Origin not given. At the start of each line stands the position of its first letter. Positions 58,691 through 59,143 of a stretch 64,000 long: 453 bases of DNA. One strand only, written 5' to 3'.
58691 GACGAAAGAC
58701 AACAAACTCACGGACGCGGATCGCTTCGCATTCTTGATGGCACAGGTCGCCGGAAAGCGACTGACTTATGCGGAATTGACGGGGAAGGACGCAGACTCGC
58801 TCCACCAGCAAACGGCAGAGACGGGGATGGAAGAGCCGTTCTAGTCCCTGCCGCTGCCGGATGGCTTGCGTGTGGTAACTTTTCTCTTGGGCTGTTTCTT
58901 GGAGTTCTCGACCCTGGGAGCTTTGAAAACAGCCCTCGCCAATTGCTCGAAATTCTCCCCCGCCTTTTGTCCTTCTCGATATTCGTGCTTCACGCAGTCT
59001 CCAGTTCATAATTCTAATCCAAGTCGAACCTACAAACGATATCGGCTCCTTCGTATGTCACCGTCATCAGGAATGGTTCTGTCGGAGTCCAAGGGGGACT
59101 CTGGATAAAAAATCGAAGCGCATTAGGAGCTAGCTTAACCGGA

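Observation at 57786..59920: Intact IS1595-family element carrying a passenger gene, with a precise 8-bp target duplication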

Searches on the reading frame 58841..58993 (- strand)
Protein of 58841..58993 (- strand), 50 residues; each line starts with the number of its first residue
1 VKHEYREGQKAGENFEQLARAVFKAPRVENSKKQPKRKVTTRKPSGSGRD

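Call 4: search_protein_families(library=pfam, proteins=[window:58841-58993:-], max_evalue=0.1)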
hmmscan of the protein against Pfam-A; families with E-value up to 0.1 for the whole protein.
window:58841-58993:- (50 aa): 0 families

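Call 5: search_protein_families(library=ncbifam, proteins=[window:58841-58993:-], max_evalue=0.1)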
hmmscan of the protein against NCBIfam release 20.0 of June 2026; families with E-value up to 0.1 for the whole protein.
window:58841-58993:- (50 aa): 0 families

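Call 17: find_homologous_proteins(query=window:58841-58993:-, max_evalue=0.01)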
Query window:58841-58993:- (50 aa): 37 proteins with E <= 0.01 among 38 candidates.
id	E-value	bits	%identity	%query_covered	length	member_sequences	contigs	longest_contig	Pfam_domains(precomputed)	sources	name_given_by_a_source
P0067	8.7e-15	71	79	94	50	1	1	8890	-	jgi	jgi:hypothetical protein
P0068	2.5e-14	70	74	94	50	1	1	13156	-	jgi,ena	jgi:hypothetical protein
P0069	1.0e-13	68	74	94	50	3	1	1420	-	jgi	jgi:hypothetical protein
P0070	1.1e-13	67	71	98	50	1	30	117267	-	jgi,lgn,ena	jgi:hypothetical protein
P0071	2.3e-13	67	86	56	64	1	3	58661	-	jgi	jgi:hypothetical protein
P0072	2.9e-13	66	69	98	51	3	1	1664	-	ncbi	-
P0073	9.8e-13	65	73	98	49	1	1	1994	-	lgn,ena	-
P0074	2.2e-12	64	67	98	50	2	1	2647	-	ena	-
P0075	2.3e-12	63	74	94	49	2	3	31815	-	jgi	jgi:hypothetical protein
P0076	3.8e-12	63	74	94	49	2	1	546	-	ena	-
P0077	7.8e-12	62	72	94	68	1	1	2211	-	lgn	-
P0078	9.8e-12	62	72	94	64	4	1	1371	-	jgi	jgi:hypothetical protein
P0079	1.1e-11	61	69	98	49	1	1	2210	-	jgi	jgi:hypothetical protein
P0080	1.4e-11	61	68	94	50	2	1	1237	-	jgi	jgi:hypothetical protein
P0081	2.4e-11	60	72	92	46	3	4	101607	-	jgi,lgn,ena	jgi:hypothetical protein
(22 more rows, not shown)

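Call 19: find_encoding_contigs(protein=P0070, flank=4000, max_places=10)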
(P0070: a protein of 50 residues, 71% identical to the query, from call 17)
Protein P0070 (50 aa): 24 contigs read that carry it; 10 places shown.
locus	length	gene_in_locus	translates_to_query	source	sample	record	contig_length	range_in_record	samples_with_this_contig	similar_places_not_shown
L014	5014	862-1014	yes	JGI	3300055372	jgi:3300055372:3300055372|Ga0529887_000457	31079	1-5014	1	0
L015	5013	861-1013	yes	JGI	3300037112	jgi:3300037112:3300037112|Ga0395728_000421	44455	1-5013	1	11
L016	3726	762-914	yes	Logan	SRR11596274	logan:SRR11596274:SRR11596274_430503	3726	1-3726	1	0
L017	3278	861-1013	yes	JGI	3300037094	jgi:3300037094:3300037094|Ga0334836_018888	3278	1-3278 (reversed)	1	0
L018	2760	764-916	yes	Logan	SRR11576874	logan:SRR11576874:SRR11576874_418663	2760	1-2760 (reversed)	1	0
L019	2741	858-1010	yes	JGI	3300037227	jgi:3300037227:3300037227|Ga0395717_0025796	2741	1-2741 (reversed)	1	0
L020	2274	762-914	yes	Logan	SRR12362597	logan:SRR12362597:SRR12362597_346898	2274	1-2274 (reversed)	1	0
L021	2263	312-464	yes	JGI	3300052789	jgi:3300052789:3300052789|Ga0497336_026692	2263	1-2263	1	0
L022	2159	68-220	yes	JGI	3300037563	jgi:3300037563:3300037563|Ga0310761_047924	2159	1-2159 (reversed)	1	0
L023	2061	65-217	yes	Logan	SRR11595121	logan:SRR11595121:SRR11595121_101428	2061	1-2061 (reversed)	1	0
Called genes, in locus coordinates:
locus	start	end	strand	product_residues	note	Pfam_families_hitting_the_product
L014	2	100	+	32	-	?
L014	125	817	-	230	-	-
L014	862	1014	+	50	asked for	-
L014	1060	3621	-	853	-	PF13802:Gal_mutarotas_2, PF01055:Glyco_hydro_31_2nd, PF21365:Glyco_hydro_31_3rd, PF17137:DUF5110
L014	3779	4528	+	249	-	PF20772:TACO1_YebC_N, PF01709:Transcrip_reg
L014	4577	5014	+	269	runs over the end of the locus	PF09411:PagL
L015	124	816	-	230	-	-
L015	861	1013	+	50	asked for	-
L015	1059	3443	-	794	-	PF13802:Gal_mutarotas_2, PF01055:Glyco_hydro_31_2nd, PF21365:Glyco_hydro_31_3rd, PF17137:DUF5110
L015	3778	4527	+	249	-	PF20772:TACO1_YebC_N, PF01709:Transcrip_reg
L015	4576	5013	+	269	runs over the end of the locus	PF09411:PagL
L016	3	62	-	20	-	?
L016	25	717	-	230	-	-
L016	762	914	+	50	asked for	-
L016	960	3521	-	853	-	PF13802:Gal_mutarotas_2, PF01055:Glyco_hydro_31_2nd, PF21365:Glyco_hydro_31_3rd, PF17137:DUF5110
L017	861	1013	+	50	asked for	-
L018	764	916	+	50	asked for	-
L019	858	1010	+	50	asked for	-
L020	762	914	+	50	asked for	-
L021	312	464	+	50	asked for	-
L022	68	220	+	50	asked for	-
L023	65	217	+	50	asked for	-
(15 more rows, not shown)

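Call 76: find_homologous_proteins(query=A4, max_evalue=0.001)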
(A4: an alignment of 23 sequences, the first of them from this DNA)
Query A4 (23 sequences) (50 aa, profile of the alignment): 1519 proteins with E <= 0.001 among 2583 candidates; the best 120 are listed.
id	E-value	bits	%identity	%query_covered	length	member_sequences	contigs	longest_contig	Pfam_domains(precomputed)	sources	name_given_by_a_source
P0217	5.3e-22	96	41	94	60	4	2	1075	-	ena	-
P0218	1.3e-21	95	41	94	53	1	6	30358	-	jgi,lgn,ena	jgi:hypothetical protein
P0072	1.6e-21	94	69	98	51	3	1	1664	-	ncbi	-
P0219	1.8e-21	94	45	94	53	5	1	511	-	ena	-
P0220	3.3e-21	93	45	76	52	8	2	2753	-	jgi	jgi:hypothetical protein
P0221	3.7e-21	93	45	76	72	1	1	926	-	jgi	jgi:hypothetical protein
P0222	4.3e-21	93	50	76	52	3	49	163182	-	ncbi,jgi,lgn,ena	jgi:hypothetical protein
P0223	4.4e-21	93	58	48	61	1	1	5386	-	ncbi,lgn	-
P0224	5.9e-21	93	58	48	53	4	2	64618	-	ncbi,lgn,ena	ncbi:MAG: hypothetical protein WA172_02400 [Terriglobales bacterium]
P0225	6.1e-21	92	40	94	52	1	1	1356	-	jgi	jgi:hypothetical protein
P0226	6.3e-21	92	44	84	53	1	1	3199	-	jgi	jgi:hypothetical protein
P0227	6.5e-21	92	43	94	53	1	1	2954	-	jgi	jgi:hypothetical protein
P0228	6.5e-21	92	67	98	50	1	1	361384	-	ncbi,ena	-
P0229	6.6e-21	92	41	98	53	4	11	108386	-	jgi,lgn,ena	jgi:hypothetical protein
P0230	8.8e-21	92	45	94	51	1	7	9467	-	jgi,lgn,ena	jgi:hypothetical protein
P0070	7.1e-20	89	71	98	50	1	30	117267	-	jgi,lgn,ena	jgi:hypothetical protein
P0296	3.2e-19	87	39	94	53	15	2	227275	-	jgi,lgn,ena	jgi:hypothetical protein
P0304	4.5e-19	86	50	74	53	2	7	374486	-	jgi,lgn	jgi:hypothetical protein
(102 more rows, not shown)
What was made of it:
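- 58841..58993 (-): Small conserved gene, 50 aa with a GTG start: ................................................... It converges on the transposase gene, and the two stop codons overlap within CTAG. A GGAG lies 5 nt upstream of the GTG. The family has 1,519 clusters (call 76).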

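Call 77: find_encoding_contigs(protein=P0222, flank=3500, max_places=10)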
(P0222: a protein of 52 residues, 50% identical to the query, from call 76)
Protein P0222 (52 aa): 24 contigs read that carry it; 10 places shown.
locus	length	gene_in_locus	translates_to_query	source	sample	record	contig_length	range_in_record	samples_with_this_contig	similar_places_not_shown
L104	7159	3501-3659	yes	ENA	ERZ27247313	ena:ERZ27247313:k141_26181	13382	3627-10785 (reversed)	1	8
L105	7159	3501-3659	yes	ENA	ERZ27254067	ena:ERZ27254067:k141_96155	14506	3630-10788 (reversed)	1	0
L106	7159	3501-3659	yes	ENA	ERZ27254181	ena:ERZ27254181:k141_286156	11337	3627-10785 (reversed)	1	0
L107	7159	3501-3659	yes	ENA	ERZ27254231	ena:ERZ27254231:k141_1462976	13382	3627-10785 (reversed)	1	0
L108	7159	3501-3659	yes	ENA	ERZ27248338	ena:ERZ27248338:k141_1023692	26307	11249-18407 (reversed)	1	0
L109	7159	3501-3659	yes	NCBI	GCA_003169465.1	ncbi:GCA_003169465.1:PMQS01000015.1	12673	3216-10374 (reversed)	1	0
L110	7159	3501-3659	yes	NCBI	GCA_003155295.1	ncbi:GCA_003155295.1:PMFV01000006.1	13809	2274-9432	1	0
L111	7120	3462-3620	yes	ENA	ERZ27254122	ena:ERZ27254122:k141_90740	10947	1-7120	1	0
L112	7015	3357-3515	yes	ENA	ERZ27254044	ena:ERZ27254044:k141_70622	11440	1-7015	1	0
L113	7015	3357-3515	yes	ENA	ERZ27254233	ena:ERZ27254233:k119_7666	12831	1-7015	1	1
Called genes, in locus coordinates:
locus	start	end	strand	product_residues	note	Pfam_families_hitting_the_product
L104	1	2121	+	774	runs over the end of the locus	PF07494:Reg_prop (faint), PF08450:SGL (faint)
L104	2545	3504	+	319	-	-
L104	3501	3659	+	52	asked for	-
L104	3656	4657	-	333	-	PF12760:Zn_ribbon_IS1595, PF12762:DDE_Tnp_IS1595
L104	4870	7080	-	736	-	-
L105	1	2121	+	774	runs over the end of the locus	PF07494:Reg_prop (faint), PF08450:SGL (faint)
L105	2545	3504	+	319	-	-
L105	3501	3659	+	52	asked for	-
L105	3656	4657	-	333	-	PF12760:Zn_ribbon_IS1595, PF12762:DDE_Tnp_IS1595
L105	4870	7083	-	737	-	-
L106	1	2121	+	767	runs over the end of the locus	PF08450:SGL (faint), PF07494:Reg_prop (faint)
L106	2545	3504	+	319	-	-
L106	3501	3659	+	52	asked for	-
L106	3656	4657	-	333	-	PF12760:Zn_ribbon_IS1595, PF12762:DDE_Tnp_IS1595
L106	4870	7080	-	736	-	-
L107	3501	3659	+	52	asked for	-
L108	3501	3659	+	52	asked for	-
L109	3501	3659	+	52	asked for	-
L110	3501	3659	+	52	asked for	-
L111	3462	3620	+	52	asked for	-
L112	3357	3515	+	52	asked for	-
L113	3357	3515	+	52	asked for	-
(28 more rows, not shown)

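Call 81: search_solved_structures(query=A5, max_evalue=1)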
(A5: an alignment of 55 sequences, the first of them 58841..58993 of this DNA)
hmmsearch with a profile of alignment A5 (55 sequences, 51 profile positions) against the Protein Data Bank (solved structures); distinct sequences matched with E-value up to 1: 0.

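Call 85: predict_structure(alignment_id=A5)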
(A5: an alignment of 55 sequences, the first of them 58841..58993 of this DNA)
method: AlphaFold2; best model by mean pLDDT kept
length: 50 residues; sequences in the alignment: 55
mean_pLDDT: 68.4   pTM: 0.30
mean pLDDT of the five models: 68.4, 65.3, 64.4, 64.3, 64.0
residues with pLDDT >= 90: 0; 70-90: 17; 50-70: 30; < 50: 3
segments of 3 or more residues with pLDDT < 50: 48-50
pLDDT, mean of each block of 10 residues (from residue 1): 69 83 67 65 58
secondary structure, 60 per line:
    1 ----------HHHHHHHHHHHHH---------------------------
elements in order: H11-23
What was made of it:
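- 58841..58993 (-): The model shows one helix at residues 11-23 and a disordered basic tail (call 85).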

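Call 86: find_encoding_contigs(protein=P0228, flank=3000, max_places=4)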
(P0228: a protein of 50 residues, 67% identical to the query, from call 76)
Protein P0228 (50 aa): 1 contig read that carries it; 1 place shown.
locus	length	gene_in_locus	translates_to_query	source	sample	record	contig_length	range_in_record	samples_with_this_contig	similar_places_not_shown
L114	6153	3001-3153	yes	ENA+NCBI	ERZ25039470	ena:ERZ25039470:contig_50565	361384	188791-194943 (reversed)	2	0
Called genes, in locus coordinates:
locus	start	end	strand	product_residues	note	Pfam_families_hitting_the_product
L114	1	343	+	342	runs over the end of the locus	PF03951:Gln-synt_N, PF00120:Gln-synt_C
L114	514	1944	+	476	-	PF03951:Gln-synt_N, PF00120:Gln-synt_C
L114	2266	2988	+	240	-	-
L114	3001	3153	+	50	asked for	-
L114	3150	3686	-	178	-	PF12762:DDE_Tnp_IS1595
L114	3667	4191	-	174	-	PF12760:Zn_ribbon_IS1595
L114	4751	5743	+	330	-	PF04185:Phosphoesterase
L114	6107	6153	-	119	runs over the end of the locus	-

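Call 87: find_encoding_contigs(protein=P0304, flank=3000, max_places=8)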
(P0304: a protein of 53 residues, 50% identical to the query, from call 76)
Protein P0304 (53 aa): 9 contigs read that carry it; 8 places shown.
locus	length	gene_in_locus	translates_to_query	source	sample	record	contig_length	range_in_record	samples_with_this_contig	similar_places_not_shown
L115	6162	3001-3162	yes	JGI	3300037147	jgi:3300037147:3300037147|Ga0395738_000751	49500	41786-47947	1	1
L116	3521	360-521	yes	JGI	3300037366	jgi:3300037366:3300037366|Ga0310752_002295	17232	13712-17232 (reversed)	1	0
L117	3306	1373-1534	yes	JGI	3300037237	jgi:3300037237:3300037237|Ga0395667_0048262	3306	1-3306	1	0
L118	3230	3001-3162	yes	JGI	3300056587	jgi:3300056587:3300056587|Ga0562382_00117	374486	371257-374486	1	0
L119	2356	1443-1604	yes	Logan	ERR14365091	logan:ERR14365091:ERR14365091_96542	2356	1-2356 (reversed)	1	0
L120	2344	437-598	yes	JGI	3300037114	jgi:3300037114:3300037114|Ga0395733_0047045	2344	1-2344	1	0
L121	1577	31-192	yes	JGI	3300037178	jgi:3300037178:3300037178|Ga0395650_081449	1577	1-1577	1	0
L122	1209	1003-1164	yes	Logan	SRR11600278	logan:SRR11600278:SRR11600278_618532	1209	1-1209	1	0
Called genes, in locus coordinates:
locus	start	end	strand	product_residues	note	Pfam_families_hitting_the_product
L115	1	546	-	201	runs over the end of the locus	-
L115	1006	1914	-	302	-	-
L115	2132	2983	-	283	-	-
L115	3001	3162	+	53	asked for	-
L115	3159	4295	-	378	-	PF12760:Zn_ribbon_IS1595, PF12762:DDE_Tnp_IS1595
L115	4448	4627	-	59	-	-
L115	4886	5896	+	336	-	PF12760:Zn_ribbon_IS1595, PF12762:DDE_Tnp_IS1595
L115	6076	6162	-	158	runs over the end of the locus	-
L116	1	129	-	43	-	?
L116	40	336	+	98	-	-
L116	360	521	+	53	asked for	-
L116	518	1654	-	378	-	PF12760:Zn_ribbon_IS1595, PF12762:DDE_Tnp_IS1595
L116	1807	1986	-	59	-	-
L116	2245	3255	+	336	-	PF12760:Zn_ribbon_IS1595, PF12762:DDE_Tnp_IS1595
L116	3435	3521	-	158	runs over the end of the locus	-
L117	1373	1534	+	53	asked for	-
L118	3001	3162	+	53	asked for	-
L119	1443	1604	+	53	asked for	-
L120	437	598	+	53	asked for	-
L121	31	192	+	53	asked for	-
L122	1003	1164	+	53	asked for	-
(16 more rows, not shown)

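Call 88: find_encoding_contigs(protein=P0296, flank=3000, max_places=6)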
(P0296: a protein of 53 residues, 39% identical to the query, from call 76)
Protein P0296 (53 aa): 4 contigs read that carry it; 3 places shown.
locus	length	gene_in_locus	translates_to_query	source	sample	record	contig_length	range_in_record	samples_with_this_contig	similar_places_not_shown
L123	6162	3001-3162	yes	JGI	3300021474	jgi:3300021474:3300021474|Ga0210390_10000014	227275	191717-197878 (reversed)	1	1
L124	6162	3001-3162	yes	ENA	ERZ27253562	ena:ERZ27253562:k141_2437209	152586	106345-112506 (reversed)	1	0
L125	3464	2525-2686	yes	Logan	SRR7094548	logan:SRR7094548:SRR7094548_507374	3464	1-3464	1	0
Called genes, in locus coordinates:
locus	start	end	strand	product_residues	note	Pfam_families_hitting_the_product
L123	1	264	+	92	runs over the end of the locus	-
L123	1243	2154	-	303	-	-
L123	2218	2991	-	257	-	-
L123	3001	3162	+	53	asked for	-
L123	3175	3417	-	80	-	-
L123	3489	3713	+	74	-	-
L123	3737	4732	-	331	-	PF12760:Zn_ribbon_IS1595, PF12762:DDE_Tnp_IS1595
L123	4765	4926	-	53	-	-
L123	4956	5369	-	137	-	-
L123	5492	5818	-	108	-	-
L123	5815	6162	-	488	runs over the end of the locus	PF00772:DnaB, PF13481:AAA_25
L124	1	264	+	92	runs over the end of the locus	-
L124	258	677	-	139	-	-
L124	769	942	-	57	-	-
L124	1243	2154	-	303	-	-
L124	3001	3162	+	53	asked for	-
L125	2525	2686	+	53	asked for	-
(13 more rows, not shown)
